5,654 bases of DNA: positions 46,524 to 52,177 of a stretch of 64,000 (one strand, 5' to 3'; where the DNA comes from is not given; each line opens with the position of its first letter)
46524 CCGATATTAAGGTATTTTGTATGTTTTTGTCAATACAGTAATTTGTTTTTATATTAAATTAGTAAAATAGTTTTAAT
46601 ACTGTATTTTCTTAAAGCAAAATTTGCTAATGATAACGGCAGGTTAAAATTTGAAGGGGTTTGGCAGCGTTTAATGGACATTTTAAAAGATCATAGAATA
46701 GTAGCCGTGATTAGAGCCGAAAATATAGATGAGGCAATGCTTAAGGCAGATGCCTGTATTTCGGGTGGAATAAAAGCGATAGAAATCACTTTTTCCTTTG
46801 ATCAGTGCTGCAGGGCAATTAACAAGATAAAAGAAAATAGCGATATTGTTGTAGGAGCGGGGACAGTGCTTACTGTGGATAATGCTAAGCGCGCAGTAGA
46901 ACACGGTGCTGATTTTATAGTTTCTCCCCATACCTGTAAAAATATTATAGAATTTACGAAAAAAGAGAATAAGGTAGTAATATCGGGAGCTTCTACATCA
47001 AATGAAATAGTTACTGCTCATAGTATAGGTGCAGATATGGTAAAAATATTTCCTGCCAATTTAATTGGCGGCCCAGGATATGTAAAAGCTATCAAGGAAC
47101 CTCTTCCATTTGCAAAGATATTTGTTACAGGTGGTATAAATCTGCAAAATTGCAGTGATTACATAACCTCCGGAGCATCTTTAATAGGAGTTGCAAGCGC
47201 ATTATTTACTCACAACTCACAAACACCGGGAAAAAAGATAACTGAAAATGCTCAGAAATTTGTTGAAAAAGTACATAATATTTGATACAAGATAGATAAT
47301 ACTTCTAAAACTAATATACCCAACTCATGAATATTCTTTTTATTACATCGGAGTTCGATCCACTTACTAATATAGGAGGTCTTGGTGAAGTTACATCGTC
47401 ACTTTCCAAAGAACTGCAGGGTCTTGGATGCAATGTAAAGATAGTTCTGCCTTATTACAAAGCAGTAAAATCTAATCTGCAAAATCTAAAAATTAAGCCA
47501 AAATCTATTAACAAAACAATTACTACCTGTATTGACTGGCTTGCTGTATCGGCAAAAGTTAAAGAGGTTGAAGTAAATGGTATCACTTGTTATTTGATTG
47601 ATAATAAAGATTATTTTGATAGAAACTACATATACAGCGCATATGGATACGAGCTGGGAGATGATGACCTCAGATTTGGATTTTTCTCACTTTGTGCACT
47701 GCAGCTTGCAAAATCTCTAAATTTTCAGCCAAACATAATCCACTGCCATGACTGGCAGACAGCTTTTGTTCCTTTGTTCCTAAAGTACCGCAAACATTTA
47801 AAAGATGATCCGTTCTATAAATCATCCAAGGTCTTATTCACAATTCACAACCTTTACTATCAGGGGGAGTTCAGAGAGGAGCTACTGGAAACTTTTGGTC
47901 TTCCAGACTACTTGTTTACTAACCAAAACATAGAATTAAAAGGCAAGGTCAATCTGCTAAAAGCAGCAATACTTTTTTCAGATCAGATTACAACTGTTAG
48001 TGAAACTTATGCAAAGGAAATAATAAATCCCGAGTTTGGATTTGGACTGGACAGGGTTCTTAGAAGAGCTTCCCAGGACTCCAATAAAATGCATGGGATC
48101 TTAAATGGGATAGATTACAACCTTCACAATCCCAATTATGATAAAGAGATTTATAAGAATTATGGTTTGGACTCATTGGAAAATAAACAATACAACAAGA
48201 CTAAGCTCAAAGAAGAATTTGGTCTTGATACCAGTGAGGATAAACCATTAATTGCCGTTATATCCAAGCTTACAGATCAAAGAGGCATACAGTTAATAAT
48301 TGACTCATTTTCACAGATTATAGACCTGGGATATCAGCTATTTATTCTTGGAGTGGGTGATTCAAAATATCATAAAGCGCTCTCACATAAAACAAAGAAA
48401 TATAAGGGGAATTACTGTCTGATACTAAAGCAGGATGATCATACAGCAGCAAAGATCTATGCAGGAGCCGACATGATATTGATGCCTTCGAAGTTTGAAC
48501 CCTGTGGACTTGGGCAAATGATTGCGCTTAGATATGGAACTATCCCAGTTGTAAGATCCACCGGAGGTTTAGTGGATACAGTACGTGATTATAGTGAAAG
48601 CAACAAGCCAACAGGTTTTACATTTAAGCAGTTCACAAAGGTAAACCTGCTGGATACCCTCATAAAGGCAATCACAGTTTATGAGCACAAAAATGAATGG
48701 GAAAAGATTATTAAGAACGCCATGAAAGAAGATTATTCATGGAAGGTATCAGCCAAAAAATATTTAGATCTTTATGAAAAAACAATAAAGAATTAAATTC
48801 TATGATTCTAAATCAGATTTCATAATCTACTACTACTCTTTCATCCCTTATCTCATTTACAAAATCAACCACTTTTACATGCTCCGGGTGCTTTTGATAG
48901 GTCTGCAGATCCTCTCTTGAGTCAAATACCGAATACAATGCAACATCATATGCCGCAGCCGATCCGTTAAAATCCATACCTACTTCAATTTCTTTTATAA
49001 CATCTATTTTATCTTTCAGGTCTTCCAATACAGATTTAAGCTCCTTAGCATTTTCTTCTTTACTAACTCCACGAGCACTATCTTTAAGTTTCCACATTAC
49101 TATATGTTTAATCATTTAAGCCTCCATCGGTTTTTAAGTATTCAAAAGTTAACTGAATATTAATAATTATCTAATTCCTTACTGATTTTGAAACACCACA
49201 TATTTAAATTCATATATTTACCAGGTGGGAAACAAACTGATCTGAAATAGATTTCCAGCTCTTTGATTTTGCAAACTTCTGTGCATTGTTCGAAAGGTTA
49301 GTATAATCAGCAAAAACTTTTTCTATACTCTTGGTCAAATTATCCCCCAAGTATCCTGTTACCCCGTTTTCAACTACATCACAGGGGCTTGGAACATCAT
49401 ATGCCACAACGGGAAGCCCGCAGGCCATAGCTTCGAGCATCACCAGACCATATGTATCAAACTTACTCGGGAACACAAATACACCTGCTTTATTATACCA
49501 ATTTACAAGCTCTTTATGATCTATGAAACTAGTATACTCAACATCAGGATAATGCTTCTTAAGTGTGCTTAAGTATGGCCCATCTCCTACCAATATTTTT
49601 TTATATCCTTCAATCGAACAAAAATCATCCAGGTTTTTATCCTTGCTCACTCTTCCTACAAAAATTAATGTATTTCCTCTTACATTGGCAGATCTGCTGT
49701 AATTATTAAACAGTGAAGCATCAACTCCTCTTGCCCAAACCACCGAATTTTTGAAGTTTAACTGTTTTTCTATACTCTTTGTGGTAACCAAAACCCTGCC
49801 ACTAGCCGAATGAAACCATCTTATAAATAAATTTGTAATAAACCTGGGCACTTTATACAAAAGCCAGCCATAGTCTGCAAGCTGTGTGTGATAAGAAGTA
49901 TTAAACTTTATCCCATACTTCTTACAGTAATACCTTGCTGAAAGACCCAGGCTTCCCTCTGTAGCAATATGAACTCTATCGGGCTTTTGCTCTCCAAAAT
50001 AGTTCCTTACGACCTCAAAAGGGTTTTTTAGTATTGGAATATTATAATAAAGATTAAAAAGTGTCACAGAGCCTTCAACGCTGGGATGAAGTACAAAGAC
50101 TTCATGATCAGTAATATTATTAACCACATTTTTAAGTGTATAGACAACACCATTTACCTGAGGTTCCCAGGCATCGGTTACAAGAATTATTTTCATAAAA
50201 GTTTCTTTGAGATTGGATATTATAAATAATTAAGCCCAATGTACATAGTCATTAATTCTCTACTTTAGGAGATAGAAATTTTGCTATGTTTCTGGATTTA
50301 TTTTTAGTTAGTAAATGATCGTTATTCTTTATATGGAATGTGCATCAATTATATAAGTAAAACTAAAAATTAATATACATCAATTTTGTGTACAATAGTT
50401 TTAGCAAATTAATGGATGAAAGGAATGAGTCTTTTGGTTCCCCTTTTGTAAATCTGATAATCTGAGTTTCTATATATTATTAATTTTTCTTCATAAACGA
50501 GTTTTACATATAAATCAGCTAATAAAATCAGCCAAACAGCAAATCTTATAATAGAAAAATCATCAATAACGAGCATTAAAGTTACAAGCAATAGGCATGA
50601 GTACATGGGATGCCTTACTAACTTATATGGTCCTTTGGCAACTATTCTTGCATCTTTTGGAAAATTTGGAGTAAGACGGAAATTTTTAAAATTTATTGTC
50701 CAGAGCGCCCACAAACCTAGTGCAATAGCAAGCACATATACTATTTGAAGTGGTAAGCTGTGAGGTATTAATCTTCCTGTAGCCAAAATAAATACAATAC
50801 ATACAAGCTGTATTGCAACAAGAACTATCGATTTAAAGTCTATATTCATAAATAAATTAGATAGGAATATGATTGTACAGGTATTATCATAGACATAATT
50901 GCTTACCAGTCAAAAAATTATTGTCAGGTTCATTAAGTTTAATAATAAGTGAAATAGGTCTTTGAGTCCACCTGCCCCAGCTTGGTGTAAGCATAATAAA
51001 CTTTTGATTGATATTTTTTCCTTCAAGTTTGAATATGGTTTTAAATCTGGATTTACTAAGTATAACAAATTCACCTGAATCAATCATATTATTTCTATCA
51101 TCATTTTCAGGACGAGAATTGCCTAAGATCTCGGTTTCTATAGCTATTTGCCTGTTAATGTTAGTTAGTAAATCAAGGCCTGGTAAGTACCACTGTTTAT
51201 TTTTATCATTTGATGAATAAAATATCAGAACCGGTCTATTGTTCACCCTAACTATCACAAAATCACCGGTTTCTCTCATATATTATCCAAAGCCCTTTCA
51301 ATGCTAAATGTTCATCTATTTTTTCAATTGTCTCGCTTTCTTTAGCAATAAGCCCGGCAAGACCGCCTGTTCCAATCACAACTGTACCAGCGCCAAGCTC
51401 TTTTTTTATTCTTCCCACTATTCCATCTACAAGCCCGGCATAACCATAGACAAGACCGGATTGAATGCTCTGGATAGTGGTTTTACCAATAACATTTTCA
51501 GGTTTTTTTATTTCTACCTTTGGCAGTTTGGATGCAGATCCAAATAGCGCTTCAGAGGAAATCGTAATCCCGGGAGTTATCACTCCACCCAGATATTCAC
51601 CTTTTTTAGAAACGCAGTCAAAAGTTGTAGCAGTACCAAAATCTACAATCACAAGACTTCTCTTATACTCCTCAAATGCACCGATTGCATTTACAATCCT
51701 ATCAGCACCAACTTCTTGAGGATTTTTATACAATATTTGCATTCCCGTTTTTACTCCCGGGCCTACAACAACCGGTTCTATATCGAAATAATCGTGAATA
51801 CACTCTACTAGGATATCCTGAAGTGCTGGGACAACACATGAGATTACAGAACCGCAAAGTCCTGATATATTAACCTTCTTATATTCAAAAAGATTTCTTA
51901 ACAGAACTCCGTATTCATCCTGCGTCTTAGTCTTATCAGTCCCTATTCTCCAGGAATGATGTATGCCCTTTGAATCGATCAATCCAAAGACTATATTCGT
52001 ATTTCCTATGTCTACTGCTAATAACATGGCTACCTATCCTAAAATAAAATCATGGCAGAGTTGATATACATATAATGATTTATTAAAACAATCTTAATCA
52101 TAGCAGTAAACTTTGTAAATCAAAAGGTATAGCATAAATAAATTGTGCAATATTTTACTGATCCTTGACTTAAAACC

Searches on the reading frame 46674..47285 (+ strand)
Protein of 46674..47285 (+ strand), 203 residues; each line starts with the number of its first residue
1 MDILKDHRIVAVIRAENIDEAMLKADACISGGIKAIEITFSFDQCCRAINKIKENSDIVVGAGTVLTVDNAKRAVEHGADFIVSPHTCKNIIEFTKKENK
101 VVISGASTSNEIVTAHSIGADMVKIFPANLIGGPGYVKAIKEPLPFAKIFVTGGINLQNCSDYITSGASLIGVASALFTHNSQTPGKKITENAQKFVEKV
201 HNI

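Call 14: search_protein_families(library=pfam, proteins=[window:46674-47285:+], max_evalue=0.00001)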
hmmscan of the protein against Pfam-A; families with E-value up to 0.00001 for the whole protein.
window:46674-47285:+ (203 aa): 1 family
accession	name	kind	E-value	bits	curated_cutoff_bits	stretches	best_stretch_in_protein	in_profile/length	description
PF01081.25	Aldolase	-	2e-40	138.8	27.8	1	2-180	3-182/196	KDPG and KHG aldolase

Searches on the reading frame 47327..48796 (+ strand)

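Call 14: search_protein_families(library=pfam, proteins=[window:47327-48796:+], max_evalue=0.00001)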
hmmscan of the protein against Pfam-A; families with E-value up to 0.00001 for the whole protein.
window:47327-48796:+ (489 aa): 4 families
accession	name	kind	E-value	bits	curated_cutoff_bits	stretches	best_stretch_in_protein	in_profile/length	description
PF08323.17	Glyco_transf_5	-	1.3e-76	257.9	22.7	1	2-246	1-238/239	Starch synthase catalytic domain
PF00534.26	Glycos_transf_1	-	2.4e-15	57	26.4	1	297-462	6-169/172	Glycosyl transferases group 1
PF13439.12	Glyco_transf_4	-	3.9e-08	34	28.5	1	16-234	1-150/170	Glycosyltransferase Family 4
PF13692.12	Glyco_trans_1_4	-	6.7e-08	33.3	27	1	307-422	2-118/142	Glycosyl transferases group 1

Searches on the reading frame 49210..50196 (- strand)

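Call 14: search_protein_families(library=pfam, proteins=[window:49210-50196:-], max_evalue=0.00001)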
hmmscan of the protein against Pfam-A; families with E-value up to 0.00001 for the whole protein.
window:49210-50196:- (328 aa): 4 families
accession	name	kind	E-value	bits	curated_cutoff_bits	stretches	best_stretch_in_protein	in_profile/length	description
PF00534.26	Glycos_transf_1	-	2.9e-23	82.7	26.4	1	172-305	13-165/172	Glycosyl transferases group 1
PF13692.12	Glyco_trans_1_4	-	3.7e-22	79.6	27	1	175-285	2-125/142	Glycosyl transferases group 1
PF13439.12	Glyco_transf_4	-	6.3e-10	39.8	28.5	1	32-161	21-169/170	Glycosyltransferase Family 4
PF20706.3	GT4-conflict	-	3.5e-06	26.7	26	1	226-265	271-310/385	Family 4 Glycosyltransferase in conflict systems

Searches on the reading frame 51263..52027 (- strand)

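Call 14: search_protein_families(library=pfam, proteins=[window:51263-52027:-], max_evalue=0.00001)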
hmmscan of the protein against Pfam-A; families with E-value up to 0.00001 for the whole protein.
window:51263-52027:- (254 aa): 1 family
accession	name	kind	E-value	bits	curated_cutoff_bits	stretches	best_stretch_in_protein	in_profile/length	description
PF03309.20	Pan_kinase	-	1.7e-76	257.1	24.7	1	2-205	1-204/205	Type III pantothenate kinase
